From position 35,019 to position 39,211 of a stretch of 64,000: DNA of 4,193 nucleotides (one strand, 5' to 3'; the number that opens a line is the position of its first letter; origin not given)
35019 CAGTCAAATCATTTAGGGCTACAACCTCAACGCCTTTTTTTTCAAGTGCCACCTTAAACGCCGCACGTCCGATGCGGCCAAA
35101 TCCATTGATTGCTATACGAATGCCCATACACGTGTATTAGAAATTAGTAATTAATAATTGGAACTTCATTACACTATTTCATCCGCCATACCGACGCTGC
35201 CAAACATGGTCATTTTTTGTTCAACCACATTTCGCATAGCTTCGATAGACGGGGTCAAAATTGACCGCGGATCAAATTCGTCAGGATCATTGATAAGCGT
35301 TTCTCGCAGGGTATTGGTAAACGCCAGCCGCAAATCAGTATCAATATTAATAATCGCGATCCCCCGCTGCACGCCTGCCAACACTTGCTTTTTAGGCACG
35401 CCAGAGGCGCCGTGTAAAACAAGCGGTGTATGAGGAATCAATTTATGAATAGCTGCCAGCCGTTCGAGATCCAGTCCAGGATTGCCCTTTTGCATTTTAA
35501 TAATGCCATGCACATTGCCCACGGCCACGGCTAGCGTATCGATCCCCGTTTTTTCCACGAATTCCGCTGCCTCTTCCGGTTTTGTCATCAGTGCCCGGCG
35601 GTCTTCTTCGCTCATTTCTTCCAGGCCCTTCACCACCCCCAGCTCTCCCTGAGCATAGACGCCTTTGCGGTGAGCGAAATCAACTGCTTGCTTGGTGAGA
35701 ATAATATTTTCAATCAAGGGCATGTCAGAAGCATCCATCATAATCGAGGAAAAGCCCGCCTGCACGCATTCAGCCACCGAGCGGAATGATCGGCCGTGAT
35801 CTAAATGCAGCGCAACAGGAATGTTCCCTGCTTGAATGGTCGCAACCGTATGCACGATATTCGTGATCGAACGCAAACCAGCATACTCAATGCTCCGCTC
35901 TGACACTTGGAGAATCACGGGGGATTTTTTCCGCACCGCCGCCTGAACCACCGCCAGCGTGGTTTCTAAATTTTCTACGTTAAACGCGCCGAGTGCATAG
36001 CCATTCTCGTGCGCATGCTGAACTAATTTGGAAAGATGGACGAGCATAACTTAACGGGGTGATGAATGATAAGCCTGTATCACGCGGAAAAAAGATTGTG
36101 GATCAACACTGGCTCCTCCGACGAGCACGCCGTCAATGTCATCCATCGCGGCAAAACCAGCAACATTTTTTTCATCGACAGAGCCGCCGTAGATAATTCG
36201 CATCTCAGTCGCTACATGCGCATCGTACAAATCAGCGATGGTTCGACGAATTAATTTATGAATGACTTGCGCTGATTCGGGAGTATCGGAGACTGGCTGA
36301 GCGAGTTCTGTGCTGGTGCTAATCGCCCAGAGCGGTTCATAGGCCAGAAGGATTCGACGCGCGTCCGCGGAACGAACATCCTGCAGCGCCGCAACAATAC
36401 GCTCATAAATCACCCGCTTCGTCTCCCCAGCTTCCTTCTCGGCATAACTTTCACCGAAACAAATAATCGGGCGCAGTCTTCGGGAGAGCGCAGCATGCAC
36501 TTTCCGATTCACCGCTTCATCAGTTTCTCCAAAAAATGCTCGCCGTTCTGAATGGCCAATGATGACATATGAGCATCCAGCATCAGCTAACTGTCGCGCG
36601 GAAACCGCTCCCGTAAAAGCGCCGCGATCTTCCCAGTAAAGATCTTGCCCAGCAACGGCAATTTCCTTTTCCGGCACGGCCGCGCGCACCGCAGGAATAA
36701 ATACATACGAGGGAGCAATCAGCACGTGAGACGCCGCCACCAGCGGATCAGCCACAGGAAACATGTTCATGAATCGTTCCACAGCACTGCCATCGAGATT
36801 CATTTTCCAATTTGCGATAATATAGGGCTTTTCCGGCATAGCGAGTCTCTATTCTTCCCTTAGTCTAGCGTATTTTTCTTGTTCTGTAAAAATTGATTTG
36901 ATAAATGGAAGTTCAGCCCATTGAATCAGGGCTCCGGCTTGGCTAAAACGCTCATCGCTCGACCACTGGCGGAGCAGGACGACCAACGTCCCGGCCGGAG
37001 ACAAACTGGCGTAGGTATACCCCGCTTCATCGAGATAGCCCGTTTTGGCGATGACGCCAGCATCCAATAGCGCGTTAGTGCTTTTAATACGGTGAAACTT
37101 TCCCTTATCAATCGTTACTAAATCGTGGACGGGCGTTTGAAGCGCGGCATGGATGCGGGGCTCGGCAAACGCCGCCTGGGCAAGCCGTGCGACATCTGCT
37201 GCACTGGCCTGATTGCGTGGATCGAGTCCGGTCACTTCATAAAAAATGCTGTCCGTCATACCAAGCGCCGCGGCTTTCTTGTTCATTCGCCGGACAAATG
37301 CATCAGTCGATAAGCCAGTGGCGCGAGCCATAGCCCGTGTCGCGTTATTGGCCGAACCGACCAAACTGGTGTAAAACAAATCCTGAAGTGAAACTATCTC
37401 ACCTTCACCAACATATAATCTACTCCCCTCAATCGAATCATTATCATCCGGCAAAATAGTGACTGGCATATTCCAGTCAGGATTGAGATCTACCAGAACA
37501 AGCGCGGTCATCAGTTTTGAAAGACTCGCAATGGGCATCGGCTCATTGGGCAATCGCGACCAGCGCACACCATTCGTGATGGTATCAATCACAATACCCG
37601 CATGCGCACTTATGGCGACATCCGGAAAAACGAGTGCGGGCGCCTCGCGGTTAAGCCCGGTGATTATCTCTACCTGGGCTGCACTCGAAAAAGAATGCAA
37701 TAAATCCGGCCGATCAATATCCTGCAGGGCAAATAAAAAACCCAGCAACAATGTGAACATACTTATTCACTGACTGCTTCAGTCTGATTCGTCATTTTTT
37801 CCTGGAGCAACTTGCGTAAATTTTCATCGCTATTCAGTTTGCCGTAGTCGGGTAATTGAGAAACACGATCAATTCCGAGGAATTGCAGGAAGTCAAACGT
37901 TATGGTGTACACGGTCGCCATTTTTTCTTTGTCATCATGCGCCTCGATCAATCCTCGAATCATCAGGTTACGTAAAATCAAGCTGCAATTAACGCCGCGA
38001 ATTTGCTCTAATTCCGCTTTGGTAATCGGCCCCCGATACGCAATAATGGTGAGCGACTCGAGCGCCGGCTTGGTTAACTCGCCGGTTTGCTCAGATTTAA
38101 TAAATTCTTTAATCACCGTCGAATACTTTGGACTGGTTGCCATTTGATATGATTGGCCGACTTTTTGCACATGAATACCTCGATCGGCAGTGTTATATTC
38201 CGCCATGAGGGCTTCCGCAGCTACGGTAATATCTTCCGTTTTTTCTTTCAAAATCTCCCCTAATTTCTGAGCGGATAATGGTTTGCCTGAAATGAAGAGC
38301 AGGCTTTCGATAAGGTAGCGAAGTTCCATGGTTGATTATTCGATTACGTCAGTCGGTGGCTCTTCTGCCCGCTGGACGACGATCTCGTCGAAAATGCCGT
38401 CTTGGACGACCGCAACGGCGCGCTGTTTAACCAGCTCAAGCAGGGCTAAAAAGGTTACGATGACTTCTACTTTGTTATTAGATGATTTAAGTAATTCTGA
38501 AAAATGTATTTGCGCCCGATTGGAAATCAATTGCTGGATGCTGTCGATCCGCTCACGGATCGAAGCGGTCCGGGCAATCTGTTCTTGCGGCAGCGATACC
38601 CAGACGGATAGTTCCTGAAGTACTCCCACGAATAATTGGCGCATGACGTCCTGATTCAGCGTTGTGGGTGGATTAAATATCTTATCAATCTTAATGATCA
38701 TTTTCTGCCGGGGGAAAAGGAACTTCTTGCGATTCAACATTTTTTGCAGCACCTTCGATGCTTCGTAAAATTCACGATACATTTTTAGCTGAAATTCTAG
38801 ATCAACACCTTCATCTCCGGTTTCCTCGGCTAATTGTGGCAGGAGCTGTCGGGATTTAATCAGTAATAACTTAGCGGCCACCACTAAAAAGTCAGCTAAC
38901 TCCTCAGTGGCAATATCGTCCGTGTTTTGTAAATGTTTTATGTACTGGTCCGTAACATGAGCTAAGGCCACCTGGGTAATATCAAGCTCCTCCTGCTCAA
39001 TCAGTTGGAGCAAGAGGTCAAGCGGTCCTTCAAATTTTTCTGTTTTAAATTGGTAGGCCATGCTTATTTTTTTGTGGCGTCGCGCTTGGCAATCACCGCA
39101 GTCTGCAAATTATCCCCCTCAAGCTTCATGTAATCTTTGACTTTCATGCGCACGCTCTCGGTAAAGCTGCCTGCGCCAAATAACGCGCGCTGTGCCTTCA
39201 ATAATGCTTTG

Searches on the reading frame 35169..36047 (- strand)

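Call 99: search_protein_families(library=pfam, proteins=[window:35169-36047:-], max_evalue=0.0001)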
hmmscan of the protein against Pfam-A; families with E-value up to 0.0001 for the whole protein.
window:35169-36047:- (292 aa): 1 family
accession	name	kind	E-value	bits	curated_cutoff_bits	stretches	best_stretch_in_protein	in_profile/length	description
PF01116.26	F_bP_aldolase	-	7.1e-95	318.1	25.5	1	4-286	2-276/277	Fructose-bisphosphate aldolase class-II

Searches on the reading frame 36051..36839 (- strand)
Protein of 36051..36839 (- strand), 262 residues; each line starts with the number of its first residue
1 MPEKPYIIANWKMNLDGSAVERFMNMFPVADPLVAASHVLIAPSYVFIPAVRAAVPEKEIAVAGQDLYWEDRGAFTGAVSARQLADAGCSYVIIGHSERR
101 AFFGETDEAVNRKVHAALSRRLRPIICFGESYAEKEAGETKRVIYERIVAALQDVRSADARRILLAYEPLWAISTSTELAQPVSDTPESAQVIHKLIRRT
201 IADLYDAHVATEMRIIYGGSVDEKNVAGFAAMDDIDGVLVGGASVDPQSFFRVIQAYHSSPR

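Call 99: search_protein_families(library=pfam, proteins=[window:36051-36839:-], max_evalue=0.0001)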
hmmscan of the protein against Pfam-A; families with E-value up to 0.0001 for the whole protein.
window:36051-36839:- (262 aa): 1 family
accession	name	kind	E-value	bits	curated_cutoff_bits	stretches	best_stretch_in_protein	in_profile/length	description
PF00121.24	TIM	-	2.1e-77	260.4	20.1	1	5-256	1-244/245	Triosephosphate isomerase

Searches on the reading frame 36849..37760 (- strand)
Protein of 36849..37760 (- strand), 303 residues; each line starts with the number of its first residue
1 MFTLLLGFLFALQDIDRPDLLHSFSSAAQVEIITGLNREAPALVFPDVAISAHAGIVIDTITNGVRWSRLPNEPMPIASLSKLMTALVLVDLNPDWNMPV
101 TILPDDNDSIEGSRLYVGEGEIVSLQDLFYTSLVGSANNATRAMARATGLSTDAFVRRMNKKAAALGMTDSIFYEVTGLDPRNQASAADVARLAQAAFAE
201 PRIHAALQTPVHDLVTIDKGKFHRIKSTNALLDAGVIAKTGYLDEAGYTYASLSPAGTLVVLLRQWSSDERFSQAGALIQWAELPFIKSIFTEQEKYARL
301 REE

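Call 99: search_protein_families(library=pfam, proteins=[window:36849-37760:-], max_evalue=0.0001)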
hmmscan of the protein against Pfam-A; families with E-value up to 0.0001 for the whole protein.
window:36849-37760:- (303 aa): 2 families
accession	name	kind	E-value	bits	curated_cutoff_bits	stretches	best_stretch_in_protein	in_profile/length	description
PF00768.25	Peptidase_S11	-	4.4e-32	111.9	27.6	1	49-251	9-220/239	D-alanyl-D-alanine carboxypeptidase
PF13354.11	Beta-lactamase2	-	5.1e-06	26.4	22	1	55-197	1-146/214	Beta-lactamase enzyme family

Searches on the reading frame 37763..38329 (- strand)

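Call 99: search_protein_families(library=pfam, proteins=[window:37763-38329:-], max_evalue=0.0001)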
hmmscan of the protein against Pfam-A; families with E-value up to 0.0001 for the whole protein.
window:37763-38329:- (188 aa): 1 family
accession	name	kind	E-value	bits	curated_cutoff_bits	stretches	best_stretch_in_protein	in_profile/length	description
PF04079.22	SMC_ScpB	-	2.6e-44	151.1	27.4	1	6-161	2-159/160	Segregation and condensation complex subunit ScpB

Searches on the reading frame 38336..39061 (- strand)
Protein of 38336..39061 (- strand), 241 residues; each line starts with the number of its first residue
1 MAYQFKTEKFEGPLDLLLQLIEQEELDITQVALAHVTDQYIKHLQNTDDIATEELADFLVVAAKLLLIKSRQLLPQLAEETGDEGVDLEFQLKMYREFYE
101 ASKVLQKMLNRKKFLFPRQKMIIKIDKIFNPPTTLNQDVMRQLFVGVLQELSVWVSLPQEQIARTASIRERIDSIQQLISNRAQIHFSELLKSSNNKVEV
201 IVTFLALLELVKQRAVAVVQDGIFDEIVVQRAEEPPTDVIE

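Call 99: search_protein_families(library=pfam, proteins=[window:38336-39061:-], max_evalue=0.0001)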
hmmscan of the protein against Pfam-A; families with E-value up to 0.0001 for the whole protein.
window:38336-39061:- (241 aa): 1 family
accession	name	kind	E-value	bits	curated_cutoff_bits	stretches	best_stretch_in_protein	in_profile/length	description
PF02616.19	SMC_ScpA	-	7.2e-23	82.2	24.6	1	20-230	1-230/232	Segregation and condensation protein ScpA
